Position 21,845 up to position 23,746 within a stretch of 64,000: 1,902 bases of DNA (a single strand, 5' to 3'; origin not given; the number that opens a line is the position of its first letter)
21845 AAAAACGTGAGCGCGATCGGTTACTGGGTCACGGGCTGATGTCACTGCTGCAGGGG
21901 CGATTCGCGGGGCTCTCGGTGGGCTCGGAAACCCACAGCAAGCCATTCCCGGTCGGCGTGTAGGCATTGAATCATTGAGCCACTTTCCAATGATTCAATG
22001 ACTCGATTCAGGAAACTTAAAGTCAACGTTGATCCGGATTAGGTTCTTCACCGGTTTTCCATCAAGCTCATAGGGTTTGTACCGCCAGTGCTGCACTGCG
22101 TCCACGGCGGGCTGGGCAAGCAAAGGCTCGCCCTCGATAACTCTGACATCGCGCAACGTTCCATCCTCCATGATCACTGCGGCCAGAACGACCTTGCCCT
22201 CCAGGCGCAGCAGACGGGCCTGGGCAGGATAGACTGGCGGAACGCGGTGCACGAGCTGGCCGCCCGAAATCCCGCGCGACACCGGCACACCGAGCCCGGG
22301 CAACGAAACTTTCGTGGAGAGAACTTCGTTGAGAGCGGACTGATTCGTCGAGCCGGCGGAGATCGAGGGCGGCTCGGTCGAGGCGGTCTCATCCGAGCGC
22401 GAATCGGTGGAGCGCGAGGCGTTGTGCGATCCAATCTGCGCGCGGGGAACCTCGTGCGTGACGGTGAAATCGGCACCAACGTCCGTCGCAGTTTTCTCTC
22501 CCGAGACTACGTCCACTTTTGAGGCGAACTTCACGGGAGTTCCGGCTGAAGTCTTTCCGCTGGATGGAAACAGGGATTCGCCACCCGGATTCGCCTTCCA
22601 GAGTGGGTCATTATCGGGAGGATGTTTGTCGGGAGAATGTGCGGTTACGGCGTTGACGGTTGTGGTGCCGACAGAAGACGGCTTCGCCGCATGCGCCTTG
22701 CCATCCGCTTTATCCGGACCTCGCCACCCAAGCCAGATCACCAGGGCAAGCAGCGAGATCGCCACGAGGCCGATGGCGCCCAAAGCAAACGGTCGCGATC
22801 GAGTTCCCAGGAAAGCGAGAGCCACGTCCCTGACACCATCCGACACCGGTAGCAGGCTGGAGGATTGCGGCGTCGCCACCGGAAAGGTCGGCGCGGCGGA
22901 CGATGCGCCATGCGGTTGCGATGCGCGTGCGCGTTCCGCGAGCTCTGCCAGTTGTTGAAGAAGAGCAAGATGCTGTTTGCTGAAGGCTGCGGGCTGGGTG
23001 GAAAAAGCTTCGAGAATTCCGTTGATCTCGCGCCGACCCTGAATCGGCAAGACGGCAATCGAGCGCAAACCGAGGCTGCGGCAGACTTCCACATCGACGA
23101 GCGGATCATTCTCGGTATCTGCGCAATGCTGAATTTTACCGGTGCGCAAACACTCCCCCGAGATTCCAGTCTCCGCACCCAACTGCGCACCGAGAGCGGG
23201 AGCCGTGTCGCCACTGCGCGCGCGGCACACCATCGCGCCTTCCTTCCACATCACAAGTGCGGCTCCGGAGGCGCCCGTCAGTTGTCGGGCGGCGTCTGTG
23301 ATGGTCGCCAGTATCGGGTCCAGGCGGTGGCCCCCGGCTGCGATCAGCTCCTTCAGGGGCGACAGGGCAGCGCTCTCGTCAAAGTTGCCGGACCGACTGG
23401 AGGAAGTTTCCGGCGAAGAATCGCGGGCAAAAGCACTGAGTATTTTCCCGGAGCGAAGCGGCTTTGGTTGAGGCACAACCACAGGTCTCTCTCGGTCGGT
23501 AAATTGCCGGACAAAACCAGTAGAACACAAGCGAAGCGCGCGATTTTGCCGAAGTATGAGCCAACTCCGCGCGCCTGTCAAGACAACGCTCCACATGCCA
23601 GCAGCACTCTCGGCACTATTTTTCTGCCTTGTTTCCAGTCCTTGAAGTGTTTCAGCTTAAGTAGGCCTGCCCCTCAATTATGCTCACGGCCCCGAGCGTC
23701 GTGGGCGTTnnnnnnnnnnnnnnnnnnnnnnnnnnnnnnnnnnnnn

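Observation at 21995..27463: Tandem paralogous operons: a small conserved protein plus a GAF-TM protein with swapped periplasmic output (TonB_C vs AMIN-amidase)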

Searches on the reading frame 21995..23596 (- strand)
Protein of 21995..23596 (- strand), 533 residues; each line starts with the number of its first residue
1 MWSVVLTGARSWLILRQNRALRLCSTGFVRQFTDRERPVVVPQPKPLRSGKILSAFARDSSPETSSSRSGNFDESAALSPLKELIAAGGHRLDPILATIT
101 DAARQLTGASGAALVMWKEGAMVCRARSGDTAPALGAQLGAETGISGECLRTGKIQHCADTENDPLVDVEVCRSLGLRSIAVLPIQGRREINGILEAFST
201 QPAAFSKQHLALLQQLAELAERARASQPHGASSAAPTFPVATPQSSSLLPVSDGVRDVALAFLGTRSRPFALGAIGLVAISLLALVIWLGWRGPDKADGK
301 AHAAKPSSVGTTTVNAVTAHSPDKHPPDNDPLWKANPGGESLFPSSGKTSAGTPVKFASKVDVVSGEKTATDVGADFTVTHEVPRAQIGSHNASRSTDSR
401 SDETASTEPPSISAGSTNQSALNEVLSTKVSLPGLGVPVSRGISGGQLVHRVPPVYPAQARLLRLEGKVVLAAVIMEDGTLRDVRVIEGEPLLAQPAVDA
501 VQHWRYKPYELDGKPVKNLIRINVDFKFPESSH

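Call 4: search_protein_families(library=pfam, proteins=[window:21995-23596:-], max_evalue=1)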
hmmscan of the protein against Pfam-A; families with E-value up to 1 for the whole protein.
window:21995-23596:- (533 aa): 5 families
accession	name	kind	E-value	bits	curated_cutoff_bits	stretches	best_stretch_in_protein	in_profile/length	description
PF03544.19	TonB_C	-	1.4e-17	64.3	24.6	1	453-527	2-78/79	Gram-negative bacterial TonB protein C-terminal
PF13185.12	GAF_2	-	2.6e-15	57.3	28.6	1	92-223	4-134/136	GAF domain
PF01590.32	GAF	-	3.2e-14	54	22.4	1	92-223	2-132/133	GAF domain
PF13492.12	GAF_3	-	5.5e-06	27.2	27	1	92-220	2-123/129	GAF domain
PF25695.1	BKRF4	-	0.48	10.9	27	1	325-419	76-168/218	Epstein-Barr virus BKRF4 histone binding protein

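Call 5: search_protein_families(library=ncbifam, proteins=[window:21995-23596:-], max_evalue=1)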
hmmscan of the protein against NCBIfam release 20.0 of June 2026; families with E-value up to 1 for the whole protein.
window:21995-23596:- (533 aa): 10 families
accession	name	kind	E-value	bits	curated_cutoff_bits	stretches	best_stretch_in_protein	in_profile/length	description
TIGR01352.1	tonB_Cterm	subfamily_domain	9.3e-10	38.7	27.1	1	454-527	1-74/76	TonB family protein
NF008083.0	PRK10819.1-4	equivalog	1.5e-08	34.9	448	1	436-526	143-230/239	TonB system transport protein TonB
NF008084.0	PRK10819.1-5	equivalog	4.8e-08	33.2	315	1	438-528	155-242/249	TonB system transport protein TonB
NF008081.0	PRK10819.1-2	equivalog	2.8e-07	30.7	377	1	433-527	141-232/240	TonB system transport protein TonB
NF008082.0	PRK10819.1-3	equivalog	6.7e-07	29.4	265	1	440-526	154-234/242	TonB system transport protein TonB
NF038079.1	TonB_sider_MxcH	equivalog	1.9e-06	26.2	925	1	447-531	3-88/792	TonB-dependent siderophore myxochelin receptor MxcH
NF008080.0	PRK10819.1-1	equivalog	0.0005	19.6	418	1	429-492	150-213/252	TonB system transport protein TonB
NF047760.1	LIC10042_TonB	equivalog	0.074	13.1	100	1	456-506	87-139/156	LIC_10042 family TonB-like protein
NF033768.1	myxo_SS_tail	domain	0.14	12.3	40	1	464-508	30-77/92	AgmX/PglI C-terminal domain-containing protein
NF038230.1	Regu_Geo_Pelo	equivalog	0.29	8.9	1200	1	160-223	270-335/935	GPMC system transcriptional regulator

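Call 81: predict_structure(alignment_id=A6)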
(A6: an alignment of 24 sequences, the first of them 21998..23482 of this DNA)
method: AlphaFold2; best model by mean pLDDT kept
length: 495 residues; sequences in the alignment: 24
mean_pLDDT: 66.4   pTM: 0.42
mean pLDDT of the five models: 66.4, 65.3, 64.2, 63.7, 62.0
residues with pLDDT >= 90: 171; 70-90: 89; 50-70: 37; < 50: 198
segments of 3 or more residues with pLDDT < 50: 1-12, 20-32, 192-218, 257-287, 289-339, 346-370, 372-403
pLDDT, mean of each block of 10 residues (from residue 1): 37 52 41 73 91 91 96 96 93 93 88 94 90 91 94 94 96 97 87 35 35 44 52 70 84 56 36 33 37 35 33 33 29 38 44 33 34 34 38 33 66 88 90 95 96 94 93 85 92 61
secondary structure, 60 per line:
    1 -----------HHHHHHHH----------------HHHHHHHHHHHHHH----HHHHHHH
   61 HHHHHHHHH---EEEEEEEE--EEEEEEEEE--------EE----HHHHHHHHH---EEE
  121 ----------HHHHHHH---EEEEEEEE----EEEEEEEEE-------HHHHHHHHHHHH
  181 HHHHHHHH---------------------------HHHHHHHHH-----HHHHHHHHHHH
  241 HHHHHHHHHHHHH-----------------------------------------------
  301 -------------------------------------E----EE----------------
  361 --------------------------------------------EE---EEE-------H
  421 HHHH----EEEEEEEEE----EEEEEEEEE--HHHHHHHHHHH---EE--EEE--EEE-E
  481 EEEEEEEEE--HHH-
elements in order: H12-19 H36-49 H54-69 E73-80 E83-91 H106-114 E118-120 H131-137 E141-148 E153-161 H169-188 H216-224 H230-253 E410-412 H420-424 E429-437 E442-450 H453-463 E471-473 E476-478 E480-489

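Call 84: fold_search(model_id=the predicted structure, library=pdb)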
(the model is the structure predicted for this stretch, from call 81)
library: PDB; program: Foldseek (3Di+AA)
matches with E <= 10: 894; with E <= 0.001: 434
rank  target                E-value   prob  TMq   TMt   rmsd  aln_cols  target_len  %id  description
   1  3p01_A                6.5e-09  1.00  0.29  0.72   8.6       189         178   20  Crystal structure of two-component response regulator from Nostoc sp. PCC 7120 (released 2010-10-06)
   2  4mmn_B                1.4e-08  1.00  0.25  0.82   3.3       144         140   18  Structural and biochemical analysis of type II free methionine-R-sulfoxide reductase from Thermoplasma acidophilum (released 2014-08-06)
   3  4mcw_A                1.9e-08  1.00  0.26  0.35   3.5       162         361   20  Crystal structure of a HD-GYP domain (a cyclic-di-GMP phosphodiesterase) containing a tri-nuclear metal centre (released 2014-02-19)
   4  4mcw_B                2.1e-08  1.00  0.27  0.36   3.9       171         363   20  Crystal structure of a HD-GYP domain (a cyclic-di-GMP phosphodiesterase) containing a tri-nuclear metal centre (released 2014-02-19)
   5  3p01_C                2.8e-08  1.00  0.28  0.75   3.0       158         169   22  Crystal structure of two-component response regulator from Nostoc sp. PCC 7120 (released 2010-10-06)
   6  3p01_B                2.9e-08  1.00  0.28  0.73   3.6       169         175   21  Crystal structure of two-component response regulator from Nostoc sp. PCC 7120 (released 2010-10-06)
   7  3mmh_A                3.7e-08  1.00  0.29  0.79   3.7       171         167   19  X-ray structure of free methionine-R-sulfoxide reductase from neisseria meningitidis in complex with its substrate (released 2010-05-19)
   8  4mmn_A                3.7e-08  1.00  0.24  0.77   2.9       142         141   18  Structural and biochemical analysis of type II free methionine-R-sulfoxide reductase from Thermoplasma acidophilum (released 2014-08-06)
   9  5w10_C                4.9e-08  1.00  0.26  0.67   6.6       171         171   19  Lcd1 GAF domain in complex with cAMP ligand (released 2017-06-28)
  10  5w10_A                5.1e-08  1.00  0.26  0.67   4.1       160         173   19  Lcd1 GAF domain in complex with cAMP ligand (released 2017-06-28)
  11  5w10_D                5.1e-08  1.00  0.26  0.67   6.6       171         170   19  Lcd1 GAF domain in complex with cAMP ligand (released 2017-06-28)
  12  7lsc_C                5.7e-08  1.00  0.25  0.74   3.1       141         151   20  Crystal structure of near-infrared fluorescent protein miRFP670nano3 (released 2022-02-23)
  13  6ob8_A                7.6e-08  1.00  0.28  0.44   3.0       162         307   22  Crystal structure of a dual sensor histidine kinase in green light illuminated state (released 2019-09-18)
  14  6sax_A                7.6e-08  1.00  0.27  0.43   6.1       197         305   14  Chromophore binding domain of bacteriophytochrome linked diguanylyl cyclase from Idiomarina species A28L (Pr-state mon (released 2019-12-11)
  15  5w10_B                9.0e-08  1.00  0.27  0.69   4.4       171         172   19  Lcd1 GAF domain in complex with cAMP ligand (released 2017-06-28)
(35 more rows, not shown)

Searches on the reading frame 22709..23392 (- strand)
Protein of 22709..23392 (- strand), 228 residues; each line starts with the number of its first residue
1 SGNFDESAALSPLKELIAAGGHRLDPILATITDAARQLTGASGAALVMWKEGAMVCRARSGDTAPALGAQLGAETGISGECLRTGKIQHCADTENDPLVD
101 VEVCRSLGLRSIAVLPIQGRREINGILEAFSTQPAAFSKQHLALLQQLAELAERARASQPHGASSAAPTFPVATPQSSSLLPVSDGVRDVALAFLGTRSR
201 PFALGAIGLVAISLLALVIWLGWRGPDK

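Call 23: find_homologous_proteins(query=window:22709-23392:-, max_evalue=0.001)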
Query seq(228 aa) (228 aa): 182 proteins with E <= 0.001 among 4954 candidates; the best 120 are listed.
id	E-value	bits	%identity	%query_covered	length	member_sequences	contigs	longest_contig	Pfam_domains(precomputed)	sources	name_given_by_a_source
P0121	8.5e-114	397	84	100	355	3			PF13185.13,PF01590.33,PF13492.13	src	-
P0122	2.6e-109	382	81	100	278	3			PF13185.13,PF01590.33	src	-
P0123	3.9e-102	358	83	92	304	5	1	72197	PF13185.13,PF01590.33,PF13492.13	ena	-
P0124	8.5e-93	328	71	100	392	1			PF13185.13,PF01590.33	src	-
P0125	3.0e-91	323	77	88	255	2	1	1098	PF13185.13,PF01590.33,PF13492.13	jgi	-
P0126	8.3e-91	321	70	100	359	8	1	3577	PF13185.13,PF01590.33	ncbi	ncbi:MAG: GAF domain-containing protein, partial [Terriglobales bacterium]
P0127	4.2e-90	319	69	99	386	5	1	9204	PF13185.13,PF01590.33,PF13492.13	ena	-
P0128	6.0e-90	319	81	84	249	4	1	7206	PF13185.13,PF01590.33,PF13492.13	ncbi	-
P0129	7.1e-90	318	69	100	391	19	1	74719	PF13185.13,PF01590.33,PF13492.13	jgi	jgi:putative methionine-R-sulfoxide reductase with GAF domain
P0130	7.8e-89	315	67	100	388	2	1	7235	PF13185.13,PF01590.33,PF13492.13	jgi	-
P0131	9.9e-89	315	67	100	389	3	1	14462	PF13185.13,PF01590.33,PF13492.13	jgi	-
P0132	1.0e-88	315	67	100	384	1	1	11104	PF13185.13,PF03544.20,PF01590.33,PF13492.13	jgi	jgi:TonB family protein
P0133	2.5e-88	313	67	100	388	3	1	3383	PF13185.13,PF01590.33,PF13492.13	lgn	-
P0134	3.2e-88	313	67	99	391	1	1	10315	PF13185.13,PF01590.33,PF13492.13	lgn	-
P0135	3.6e-88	313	66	99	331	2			PF13185.13,PF01590.33,PF13492.13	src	-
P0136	7.5e-88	312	76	89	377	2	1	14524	PF13185.13,PF03544.20,PF01590.33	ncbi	-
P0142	4.8e-79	283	77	79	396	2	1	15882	PF13185.13,PF03544.20,PF01590.33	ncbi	-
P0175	2.9e-64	235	65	76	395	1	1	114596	PF13185.13,PF03544.20,PF01590.33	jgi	jgi:TonB family protein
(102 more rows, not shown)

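Call 25: find_encoding_contigs(protein=P0175, flank=5000, max_places=3)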
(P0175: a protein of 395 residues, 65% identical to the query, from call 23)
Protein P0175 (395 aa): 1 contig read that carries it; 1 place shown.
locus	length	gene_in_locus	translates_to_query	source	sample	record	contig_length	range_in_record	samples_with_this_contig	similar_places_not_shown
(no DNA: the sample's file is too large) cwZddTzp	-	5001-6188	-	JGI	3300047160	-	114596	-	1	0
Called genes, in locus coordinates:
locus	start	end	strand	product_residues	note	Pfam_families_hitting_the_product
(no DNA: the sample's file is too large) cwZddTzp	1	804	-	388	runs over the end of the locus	PF00923:TAL_FSA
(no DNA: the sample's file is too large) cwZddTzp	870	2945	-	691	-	PF00456:Transketolase_N, PF02779:Transket_pyr, PF02780:Transketolase_C, PF22613:Transketolase_C_1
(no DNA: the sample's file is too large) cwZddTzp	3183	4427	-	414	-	PF13185:GAF_2 (weak), PF01590:GAF (weak), PF08668:HDOD (faint), PF13487:HD_5, PF01966:HD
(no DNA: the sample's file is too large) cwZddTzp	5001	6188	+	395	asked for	PF01590:GAF (weak), PF13185:GAF_2, PF03544:TonB_C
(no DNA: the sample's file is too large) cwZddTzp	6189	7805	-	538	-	PF13506:Glyco_transf_21, PF00535:Glycos_transf_2, PF13641:Glyco_tranf_2_3, PF13632:Glyco_trans_2_3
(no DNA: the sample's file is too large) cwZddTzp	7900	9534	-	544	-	PF00775:Dioxygenase_C (faint), PF10670:DUF4198 (faint), PF13620:CarboxypepD_reg, PF13715:CarbopepD_reg_2 (faint), PF17210:SdrD_B (faint), PF17802:SpaA (faint), PF14686:fn3_3 (weak), PF13620:CarboxypepD_reg, +4 more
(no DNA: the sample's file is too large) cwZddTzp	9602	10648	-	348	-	PF04055:Radical_SAM, PF19288:CofH_C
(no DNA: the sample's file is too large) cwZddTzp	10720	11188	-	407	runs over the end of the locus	-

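Call 26: find_encoding_contigs(protein=P0129, flank=5000, max_places=3)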
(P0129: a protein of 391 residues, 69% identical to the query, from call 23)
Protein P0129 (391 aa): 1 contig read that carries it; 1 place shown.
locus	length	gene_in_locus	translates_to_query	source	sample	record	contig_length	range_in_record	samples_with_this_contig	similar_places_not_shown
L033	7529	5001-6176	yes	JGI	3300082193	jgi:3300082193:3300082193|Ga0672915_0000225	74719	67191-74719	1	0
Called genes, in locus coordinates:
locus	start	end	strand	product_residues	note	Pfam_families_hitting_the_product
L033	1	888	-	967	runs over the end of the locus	PF00923:TAL_FSA, PF00342:PGI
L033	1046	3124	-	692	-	PF00456:Transketolase_N, PF02779:Transket_pyr, PF02780:Transketolase_C, PF22613:Transketolase_C_1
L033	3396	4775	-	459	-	PF13185:GAF_2 (weak), PF08668:HDOD (weak), PF13487:HD_5, PF01966:HD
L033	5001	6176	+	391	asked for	PF01590:GAF, PF13185:GAF_2, PF13492:GAF_3 (weak)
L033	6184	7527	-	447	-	PF00535:Glycos_transf_2, PF13506:Glyco_transf_21, PF13641:Glyco_tranf_2_3, PF13632:Glyco_trans_2_3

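Call 45: find_encoding_contigs(protein=P0136, flank=4000, max_places=2)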
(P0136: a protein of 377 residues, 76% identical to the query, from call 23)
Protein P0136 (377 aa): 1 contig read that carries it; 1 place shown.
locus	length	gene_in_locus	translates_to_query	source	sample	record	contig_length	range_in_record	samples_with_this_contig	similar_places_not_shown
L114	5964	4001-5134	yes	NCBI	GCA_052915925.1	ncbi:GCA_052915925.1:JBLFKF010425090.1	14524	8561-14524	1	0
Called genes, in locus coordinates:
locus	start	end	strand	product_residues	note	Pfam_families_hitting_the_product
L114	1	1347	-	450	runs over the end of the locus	PF01590:GAF (weak), PF13185:GAF_2 (weak), PF08668:HDOD (weak), PF13487:HD_5, PF01966:HD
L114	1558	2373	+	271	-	PF02085:Cytochrom_CIII (weak), PF14522:Cytochrome_C7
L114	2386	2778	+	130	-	-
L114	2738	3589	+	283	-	PF02085:Cytochrom_CIII (faint), PF14522:Cytochrome_C7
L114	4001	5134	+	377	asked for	PF01590:GAF, PF13185:GAF_2, PF03544:TonB_C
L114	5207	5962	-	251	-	?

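Call 46: find_encoding_contigs(protein=P0142, flank=4000, max_places=2)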
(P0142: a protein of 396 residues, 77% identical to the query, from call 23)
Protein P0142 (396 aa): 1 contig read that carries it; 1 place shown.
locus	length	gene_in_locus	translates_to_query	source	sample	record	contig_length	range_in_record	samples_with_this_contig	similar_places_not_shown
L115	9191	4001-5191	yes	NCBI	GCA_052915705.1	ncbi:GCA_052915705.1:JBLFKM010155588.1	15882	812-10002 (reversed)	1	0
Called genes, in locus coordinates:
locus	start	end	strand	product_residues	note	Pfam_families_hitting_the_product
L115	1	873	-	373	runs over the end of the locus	PF01408:GFO_IDH_MocA, PF22725:GFO_IDH_MocA_C3 (faint)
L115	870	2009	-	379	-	PF01041:DegT_DnrJ_EryC1, PF00266:Aminotran_5 (weak)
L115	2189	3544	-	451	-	PF01590:GAF (weak), PF13185:GAF_2 (weak), PF13487:HD_5, PF01966:HD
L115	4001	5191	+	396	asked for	PF01590:GAF (weak), PF13185:GAF_2, PF03544:TonB_C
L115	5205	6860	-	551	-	PF13506:Glyco_transf_21, PF00535:Glycos_transf_2, PF13641:Glyco_tranf_2_3, PF13632:Glyco_trans_2_3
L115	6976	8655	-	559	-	PF00775:Dioxygenase_C (faint), PF10670:DUF4198 (faint), PF13620:CarboxypepD_reg, PF13715:CarbopepD_reg_2 (faint), PF14686:fn3_3 (faint), PF17210:SdrD_B (faint), PF17802:SpaA (faint), PF13620:CarboxypepD_reg, +6 more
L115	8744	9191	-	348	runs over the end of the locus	PF04055:Radical_SAM, PF19288:CofH_C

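Call 47: find_encoding_contigs(protein=P0123, flank=4000, max_places=2)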
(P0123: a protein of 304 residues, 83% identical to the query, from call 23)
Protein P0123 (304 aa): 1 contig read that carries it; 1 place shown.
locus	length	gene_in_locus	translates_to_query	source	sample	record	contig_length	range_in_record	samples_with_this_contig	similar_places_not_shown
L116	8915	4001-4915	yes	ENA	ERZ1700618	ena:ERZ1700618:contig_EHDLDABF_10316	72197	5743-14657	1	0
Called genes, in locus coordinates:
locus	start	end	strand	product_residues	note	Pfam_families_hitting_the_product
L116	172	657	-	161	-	PF22613:Transketolase_C_1, PF02780:Transketolase_C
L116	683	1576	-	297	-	PF00456:Transketolase_N, PF02779:Transket_pyr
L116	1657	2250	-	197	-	PF00456:Transketolase_N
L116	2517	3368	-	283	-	PF08668:HDOD (weak), PF13487:HD_5, PF01966:HD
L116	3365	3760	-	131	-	-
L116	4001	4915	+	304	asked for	PF01590:GAF, PF13185:GAF_2, PF13492:GAF_3 (faint)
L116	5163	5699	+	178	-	PF03544:TonB_C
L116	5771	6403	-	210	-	-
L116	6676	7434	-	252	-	PF13506:Glyco_transf_21, PF13641:Glyco_tranf_2_3, PF13704:Glyco_tranf_2_4 (weak), PF00535:Glycos_transf_2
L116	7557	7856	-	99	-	PF13620:CarboxypepD_reg (weak), PF14686:fn3_3 (weak)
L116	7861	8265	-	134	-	-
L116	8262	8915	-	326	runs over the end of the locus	PF13620:CarboxypepD_reg, PF14686:fn3_3 (weak), PF17802:SpaA (faint), PF22904:NOMO1-like_2nd (weak), PF24025:Ig_DR_A0283-like (faint), PF25020:TTR_TEN1-4 (faint), PF13715:CarbopepD_reg_2 (weak), PF13620:CarboxypepD_reg, +2 more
